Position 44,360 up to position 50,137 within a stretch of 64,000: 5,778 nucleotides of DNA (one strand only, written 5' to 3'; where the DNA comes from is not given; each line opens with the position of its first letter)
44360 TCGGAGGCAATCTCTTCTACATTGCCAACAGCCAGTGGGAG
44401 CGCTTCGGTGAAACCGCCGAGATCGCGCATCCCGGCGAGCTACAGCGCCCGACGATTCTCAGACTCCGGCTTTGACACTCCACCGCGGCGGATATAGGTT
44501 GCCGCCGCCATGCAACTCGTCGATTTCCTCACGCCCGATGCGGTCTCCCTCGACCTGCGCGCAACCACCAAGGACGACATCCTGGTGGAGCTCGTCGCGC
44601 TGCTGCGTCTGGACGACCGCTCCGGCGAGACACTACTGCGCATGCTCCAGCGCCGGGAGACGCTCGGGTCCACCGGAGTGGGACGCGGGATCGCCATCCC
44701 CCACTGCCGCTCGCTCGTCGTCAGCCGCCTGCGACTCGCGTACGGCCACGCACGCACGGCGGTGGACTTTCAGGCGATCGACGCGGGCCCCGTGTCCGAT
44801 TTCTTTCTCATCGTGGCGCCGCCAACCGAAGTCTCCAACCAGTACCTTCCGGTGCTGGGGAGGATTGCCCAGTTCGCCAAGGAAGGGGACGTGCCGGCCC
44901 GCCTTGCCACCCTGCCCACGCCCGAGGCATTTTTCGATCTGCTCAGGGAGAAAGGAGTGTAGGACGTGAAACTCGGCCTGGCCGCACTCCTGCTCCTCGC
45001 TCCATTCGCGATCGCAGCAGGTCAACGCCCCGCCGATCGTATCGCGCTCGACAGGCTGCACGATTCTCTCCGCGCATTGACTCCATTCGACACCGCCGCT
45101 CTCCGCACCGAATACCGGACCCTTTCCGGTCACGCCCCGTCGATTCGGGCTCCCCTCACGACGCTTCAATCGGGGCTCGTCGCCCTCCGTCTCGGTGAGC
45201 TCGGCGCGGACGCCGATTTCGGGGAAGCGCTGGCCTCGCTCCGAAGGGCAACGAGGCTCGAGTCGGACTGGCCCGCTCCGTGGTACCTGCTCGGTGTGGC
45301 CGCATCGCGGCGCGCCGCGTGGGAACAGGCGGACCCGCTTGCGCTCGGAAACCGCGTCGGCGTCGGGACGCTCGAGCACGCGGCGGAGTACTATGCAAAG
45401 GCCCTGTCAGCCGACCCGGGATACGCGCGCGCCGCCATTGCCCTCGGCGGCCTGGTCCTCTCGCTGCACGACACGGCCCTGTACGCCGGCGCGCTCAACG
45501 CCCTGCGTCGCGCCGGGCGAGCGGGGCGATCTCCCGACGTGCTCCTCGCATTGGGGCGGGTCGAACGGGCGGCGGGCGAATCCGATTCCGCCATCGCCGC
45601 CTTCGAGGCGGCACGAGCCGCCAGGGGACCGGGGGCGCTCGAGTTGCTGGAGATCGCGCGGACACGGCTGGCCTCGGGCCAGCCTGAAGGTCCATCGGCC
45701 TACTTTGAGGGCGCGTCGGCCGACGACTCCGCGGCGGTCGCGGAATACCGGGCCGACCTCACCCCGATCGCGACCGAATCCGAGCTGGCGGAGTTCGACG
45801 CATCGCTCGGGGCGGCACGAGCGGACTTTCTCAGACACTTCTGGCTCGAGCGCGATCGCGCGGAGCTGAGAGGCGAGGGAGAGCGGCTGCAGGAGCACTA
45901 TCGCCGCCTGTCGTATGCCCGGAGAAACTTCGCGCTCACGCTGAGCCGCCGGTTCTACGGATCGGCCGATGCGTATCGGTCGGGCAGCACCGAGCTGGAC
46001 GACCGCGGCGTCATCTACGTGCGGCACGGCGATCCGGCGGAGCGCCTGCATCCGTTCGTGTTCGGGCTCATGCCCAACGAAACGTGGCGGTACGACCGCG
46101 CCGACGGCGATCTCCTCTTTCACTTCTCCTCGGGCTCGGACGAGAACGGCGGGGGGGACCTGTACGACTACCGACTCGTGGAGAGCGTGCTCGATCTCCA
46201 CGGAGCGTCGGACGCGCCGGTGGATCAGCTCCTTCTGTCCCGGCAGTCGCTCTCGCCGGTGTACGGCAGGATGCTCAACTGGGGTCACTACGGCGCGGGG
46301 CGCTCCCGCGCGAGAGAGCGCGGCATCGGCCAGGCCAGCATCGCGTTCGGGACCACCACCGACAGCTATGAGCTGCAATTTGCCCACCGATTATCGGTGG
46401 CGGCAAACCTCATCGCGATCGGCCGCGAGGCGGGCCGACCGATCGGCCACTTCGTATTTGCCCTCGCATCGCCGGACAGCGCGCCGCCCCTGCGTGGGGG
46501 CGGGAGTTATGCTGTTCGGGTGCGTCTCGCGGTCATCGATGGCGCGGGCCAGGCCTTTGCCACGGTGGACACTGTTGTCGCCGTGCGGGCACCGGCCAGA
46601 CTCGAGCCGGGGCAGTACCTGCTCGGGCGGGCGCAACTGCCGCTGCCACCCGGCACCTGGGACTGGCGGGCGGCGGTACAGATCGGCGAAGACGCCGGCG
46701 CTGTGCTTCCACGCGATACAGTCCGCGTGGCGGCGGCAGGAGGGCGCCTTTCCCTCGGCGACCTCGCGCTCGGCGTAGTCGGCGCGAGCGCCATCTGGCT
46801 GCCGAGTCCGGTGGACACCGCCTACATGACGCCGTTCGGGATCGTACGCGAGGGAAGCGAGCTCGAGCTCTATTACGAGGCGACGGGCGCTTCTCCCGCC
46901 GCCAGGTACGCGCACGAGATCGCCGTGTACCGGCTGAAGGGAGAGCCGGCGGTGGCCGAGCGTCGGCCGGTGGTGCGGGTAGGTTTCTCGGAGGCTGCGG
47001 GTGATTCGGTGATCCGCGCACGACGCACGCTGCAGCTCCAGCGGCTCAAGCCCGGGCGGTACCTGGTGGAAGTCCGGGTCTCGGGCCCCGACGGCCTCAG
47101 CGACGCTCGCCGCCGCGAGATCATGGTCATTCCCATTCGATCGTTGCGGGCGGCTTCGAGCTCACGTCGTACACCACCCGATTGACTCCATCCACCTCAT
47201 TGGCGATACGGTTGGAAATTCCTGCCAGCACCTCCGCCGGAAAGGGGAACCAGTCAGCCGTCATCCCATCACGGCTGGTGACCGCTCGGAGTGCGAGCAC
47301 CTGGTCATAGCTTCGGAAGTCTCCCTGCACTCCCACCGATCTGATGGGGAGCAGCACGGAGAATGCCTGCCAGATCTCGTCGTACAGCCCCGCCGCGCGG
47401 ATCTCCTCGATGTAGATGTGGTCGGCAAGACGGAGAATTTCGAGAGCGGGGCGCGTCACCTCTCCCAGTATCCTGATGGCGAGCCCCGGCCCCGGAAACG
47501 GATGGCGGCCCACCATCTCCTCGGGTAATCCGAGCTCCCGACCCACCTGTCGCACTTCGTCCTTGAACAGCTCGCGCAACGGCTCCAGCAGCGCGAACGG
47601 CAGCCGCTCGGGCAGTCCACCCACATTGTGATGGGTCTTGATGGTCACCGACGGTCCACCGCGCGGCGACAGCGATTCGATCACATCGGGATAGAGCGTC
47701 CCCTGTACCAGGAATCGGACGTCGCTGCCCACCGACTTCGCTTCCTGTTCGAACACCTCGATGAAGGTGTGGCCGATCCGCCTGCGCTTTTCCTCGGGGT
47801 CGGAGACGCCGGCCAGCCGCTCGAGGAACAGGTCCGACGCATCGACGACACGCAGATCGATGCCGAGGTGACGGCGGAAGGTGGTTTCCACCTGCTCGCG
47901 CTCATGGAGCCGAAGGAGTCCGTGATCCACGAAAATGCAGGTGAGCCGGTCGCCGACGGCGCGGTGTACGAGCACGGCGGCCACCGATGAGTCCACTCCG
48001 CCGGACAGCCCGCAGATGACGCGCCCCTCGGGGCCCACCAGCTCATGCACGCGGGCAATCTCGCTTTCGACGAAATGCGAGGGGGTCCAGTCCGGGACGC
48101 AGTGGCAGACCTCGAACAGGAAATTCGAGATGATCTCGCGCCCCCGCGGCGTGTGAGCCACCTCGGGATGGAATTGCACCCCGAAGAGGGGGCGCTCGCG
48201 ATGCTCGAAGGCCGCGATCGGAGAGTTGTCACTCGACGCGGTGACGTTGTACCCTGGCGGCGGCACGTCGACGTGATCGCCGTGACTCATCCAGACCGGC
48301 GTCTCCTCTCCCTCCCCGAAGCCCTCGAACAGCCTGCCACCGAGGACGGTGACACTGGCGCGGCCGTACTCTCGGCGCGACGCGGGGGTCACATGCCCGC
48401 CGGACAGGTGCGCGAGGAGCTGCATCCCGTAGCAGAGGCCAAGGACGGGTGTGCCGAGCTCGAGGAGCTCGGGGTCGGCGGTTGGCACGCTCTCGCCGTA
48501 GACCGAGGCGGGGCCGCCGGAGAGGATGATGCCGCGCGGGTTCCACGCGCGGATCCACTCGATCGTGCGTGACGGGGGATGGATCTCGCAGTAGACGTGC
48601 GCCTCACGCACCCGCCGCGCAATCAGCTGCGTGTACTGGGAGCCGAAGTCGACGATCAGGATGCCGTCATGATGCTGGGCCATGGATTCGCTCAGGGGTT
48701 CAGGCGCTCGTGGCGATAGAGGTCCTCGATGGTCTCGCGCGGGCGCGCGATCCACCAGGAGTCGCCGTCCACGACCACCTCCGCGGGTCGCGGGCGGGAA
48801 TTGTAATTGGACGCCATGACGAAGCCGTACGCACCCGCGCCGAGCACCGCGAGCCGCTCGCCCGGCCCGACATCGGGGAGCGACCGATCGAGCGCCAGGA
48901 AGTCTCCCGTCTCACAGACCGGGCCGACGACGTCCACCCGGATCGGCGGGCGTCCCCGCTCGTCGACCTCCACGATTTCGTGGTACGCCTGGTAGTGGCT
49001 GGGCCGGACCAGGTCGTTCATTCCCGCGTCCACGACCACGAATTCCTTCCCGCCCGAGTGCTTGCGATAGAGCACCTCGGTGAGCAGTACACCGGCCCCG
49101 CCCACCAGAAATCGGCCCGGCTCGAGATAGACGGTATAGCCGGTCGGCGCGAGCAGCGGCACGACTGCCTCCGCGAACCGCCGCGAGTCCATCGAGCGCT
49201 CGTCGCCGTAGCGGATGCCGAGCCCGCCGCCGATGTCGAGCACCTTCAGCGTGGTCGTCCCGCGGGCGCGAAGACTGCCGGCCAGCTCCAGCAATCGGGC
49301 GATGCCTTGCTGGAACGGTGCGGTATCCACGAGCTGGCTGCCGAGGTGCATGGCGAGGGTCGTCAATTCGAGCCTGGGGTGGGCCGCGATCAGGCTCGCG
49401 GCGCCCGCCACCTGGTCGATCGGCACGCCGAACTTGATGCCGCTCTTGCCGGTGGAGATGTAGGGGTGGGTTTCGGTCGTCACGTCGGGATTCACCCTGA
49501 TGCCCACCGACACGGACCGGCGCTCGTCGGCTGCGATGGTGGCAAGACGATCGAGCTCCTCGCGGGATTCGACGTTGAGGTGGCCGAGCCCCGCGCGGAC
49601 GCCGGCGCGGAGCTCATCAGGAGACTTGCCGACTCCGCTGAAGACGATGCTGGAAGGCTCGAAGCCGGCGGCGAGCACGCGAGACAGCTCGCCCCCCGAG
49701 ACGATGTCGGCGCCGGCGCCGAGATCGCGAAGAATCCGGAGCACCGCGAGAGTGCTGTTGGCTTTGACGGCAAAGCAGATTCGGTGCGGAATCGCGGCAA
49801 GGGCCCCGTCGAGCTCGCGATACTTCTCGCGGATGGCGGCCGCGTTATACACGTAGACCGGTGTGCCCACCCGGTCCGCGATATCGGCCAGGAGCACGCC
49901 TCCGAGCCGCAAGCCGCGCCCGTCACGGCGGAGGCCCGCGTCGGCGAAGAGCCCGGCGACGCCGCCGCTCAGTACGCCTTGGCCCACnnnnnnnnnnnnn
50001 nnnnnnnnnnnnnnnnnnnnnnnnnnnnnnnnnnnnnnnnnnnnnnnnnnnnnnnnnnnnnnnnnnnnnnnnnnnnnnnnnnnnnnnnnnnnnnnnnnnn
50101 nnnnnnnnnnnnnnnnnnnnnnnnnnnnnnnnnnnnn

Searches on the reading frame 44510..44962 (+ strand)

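Call 26: search_protein_families(library=pfam, proteins=[window:44510-44962:+])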
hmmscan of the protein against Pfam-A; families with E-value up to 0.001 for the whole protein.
window:44510-44962:+ (150 aa): 1 family
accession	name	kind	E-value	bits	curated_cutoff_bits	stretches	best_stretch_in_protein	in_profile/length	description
PF00359.27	PTS_EIIA_2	-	1.7e-20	73.9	27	1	6-147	2-143/144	Phosphoenolpyruvate-dependent sugar phosphotransferase system, EIIA 2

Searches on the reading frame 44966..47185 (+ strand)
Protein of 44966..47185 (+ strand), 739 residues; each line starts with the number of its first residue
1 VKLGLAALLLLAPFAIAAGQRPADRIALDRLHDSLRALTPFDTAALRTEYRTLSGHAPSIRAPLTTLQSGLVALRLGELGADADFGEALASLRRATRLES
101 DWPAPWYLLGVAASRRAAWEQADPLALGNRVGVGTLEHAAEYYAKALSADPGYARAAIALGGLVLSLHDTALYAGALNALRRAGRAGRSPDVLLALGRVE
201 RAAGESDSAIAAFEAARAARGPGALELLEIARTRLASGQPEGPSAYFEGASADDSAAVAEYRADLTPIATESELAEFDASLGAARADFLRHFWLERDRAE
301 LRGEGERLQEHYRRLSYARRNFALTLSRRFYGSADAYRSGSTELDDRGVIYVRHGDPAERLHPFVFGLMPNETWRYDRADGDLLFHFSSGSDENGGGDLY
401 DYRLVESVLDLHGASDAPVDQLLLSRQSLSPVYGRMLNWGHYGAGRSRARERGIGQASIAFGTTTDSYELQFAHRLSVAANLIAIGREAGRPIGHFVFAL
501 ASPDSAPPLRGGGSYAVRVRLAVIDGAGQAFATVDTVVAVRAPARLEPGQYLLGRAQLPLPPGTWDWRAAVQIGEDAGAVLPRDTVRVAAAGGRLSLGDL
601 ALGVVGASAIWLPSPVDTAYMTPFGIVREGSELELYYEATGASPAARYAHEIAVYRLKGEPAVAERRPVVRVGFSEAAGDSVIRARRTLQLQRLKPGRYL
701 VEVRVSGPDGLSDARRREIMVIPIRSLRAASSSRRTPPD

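Call 26: search_protein_families(library=pfam, proteins=[window:44966-47185:+])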
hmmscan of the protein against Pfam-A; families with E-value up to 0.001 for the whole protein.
window:44966-47185:+ (739 aa): 1 family
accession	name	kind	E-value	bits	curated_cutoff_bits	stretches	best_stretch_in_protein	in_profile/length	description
PF13428.12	TPR_14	-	2.6e-05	24.9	23.5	0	190-228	1-38/44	Tetratricopeptide repeat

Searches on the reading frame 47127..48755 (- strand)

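Call 26: search_protein_families(library=pfam, proteins=[window:47127-48755:-])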
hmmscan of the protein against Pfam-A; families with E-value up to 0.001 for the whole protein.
window:47127-48755:- (542 aa): 6 families
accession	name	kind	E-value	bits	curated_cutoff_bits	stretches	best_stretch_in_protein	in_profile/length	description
PF00117.34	GATase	-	1.9e-44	152.1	22.8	1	33-215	1-189/190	Glutamine amidotransferase class-I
PF00958.27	GMP_synt_C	-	3.5e-43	146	27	1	450-541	1-92/92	GMP synthase C terminal domain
PF07722.19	Peptidase_C26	-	2.1e-10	41.2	20.5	1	97-198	101-219/219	Peptidase C26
PF02540.23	NAD_synthase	-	8.5e-09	35.3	21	1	245-277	20-53/242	NAD synthase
PF03054.22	tRNA_Me_trans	-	3.1e-05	24.2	20.6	1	245-277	2-33/202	tRNA methyl transferase HUP domain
PF06508.19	QueC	-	0.0009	19.2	22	0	246-307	2-61/210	Queuosine biosynthesis protein QueC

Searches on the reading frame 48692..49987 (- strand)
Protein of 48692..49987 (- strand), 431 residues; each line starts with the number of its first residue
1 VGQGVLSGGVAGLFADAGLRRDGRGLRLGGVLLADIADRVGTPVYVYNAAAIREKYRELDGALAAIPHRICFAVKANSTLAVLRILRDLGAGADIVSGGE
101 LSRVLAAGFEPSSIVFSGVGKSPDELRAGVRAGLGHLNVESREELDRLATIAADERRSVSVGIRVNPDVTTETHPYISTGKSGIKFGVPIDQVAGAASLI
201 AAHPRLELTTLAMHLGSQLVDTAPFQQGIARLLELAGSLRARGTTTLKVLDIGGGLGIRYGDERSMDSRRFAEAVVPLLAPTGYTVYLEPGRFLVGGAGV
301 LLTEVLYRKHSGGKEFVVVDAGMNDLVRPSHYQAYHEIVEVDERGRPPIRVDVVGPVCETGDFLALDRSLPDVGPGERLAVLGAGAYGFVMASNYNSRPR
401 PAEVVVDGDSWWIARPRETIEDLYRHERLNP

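Call 42: search_protein_families(library=pfam, proteins=[window:48692-49987:-], max_evalue=0.01)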
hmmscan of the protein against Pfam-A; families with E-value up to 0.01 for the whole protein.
window:48692-49987:- (431 aa): 3 families
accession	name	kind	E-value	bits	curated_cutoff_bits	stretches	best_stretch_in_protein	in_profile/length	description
PF02784.22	Orn_Arg_deC_N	-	1.9e-55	188.4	23.4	1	50-295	2-246/247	Pyridoxal-dependent decarboxylase, pyridoxal binding domain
PF00278.28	Orn_DAP_Arg_deC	-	1.7e-27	96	23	1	48-385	5-95/95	Pyridoxal-dependent decarboxylase, C-terminal sheet domain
PF01168.26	Ala_racemase_N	-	7.8e-09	36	24.1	1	49-249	3-190/220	Alanine racemase, N-terminal domain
